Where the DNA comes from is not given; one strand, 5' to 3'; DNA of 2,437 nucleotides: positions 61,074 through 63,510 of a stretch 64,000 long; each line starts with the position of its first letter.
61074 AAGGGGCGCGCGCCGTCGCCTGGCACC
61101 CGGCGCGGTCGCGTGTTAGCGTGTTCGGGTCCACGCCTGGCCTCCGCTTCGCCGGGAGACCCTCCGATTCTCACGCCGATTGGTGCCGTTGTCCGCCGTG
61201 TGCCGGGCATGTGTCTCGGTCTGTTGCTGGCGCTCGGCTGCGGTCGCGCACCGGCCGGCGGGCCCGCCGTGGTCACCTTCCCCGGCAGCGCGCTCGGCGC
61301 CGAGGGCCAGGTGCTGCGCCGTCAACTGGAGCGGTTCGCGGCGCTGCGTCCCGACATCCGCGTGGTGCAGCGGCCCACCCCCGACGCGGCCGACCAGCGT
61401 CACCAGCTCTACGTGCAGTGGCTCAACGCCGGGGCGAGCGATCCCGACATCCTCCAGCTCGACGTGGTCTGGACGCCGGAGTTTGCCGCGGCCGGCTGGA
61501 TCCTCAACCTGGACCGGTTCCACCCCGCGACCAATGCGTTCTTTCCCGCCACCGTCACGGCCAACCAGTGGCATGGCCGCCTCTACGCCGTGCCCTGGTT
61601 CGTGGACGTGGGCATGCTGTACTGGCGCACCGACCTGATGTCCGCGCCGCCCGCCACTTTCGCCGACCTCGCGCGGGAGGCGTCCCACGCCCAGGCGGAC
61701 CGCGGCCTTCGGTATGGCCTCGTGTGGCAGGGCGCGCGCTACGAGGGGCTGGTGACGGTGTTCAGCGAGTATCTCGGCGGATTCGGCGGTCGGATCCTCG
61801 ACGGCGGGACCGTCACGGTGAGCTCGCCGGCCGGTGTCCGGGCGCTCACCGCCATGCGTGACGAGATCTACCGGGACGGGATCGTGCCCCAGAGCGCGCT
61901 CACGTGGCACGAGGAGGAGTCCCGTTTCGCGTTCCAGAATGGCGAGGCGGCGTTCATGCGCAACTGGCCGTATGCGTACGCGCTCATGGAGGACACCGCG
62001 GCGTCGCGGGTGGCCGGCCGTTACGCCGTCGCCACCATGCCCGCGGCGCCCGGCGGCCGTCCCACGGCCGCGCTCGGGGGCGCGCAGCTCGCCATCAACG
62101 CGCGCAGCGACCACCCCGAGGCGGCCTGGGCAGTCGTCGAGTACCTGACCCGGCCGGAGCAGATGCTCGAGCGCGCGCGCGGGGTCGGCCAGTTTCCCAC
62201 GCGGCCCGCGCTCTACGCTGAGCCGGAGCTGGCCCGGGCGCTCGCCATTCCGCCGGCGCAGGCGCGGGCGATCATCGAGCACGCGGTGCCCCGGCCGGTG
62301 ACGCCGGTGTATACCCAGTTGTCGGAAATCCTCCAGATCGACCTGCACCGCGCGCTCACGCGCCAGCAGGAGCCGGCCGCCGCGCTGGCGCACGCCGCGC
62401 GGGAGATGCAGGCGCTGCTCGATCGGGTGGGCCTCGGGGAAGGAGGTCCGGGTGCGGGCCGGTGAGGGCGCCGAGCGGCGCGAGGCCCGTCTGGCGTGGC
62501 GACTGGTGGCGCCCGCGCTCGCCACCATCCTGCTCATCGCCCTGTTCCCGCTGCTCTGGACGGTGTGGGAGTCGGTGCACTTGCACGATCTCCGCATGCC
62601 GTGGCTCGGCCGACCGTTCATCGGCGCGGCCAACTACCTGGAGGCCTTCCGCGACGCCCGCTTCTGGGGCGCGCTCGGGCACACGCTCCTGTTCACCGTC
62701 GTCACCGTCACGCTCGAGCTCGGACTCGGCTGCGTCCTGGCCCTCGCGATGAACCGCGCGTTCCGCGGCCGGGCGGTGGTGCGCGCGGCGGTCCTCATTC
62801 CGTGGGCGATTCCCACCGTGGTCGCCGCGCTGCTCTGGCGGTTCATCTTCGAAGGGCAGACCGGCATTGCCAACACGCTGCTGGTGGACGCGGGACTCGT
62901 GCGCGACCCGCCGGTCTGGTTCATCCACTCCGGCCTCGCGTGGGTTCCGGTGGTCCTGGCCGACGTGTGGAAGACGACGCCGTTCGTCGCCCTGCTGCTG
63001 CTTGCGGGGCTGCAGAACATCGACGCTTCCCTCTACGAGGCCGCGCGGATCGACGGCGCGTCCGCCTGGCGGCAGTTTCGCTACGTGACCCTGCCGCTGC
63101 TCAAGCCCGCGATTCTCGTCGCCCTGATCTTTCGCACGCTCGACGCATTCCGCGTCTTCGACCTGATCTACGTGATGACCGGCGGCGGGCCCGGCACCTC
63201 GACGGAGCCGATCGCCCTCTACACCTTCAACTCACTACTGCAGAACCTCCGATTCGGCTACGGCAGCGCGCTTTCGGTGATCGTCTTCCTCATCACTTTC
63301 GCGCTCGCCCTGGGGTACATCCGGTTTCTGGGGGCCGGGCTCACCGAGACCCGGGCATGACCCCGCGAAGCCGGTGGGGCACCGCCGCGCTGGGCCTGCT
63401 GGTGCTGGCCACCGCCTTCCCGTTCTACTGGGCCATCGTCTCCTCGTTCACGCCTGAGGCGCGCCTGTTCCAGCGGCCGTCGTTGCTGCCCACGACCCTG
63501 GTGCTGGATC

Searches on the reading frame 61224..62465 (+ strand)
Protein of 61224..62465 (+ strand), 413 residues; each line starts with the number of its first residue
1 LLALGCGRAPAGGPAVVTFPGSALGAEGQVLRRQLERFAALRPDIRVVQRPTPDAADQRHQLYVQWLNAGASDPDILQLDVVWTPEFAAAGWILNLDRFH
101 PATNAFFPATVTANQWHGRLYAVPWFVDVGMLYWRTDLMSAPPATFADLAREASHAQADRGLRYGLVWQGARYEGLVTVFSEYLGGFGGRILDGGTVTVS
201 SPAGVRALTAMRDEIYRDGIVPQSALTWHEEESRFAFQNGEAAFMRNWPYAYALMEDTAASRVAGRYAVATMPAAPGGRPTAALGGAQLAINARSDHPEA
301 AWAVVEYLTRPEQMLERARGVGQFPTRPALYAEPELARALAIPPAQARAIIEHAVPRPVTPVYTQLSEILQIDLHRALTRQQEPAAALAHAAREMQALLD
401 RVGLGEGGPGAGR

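Call 61: search_protein_families(library=pfam, proteins=[window:61224-62465:+], max_evalue=0.0001)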
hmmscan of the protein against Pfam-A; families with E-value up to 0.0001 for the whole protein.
window:61224-62465:+ (413 aa): 2 families
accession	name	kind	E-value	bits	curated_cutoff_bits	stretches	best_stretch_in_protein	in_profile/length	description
PF01547.30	SBP_bac_1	-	1.3e-31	111.1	26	1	28-314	7-306/307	Bacterial extracellular solute-binding protein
PF13416.11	SBP_bac_8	-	2.4e-29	103.5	27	1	67-342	32-277/279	Bacterial extracellular solute-binding protein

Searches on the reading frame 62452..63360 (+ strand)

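Call 61: search_protein_families(library=pfam, proteins=[window:62452-63360:+], max_evalue=0.0001)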
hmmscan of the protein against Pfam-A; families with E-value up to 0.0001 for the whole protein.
window:62452-63360:+ (302 aa): 1 family
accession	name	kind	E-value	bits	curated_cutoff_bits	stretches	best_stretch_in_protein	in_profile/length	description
PF00528.27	BPD_transp_1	-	1.1e-20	74.6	26.4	1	91-285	3-171/184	Binding-protein-dependent transport system inner membrane component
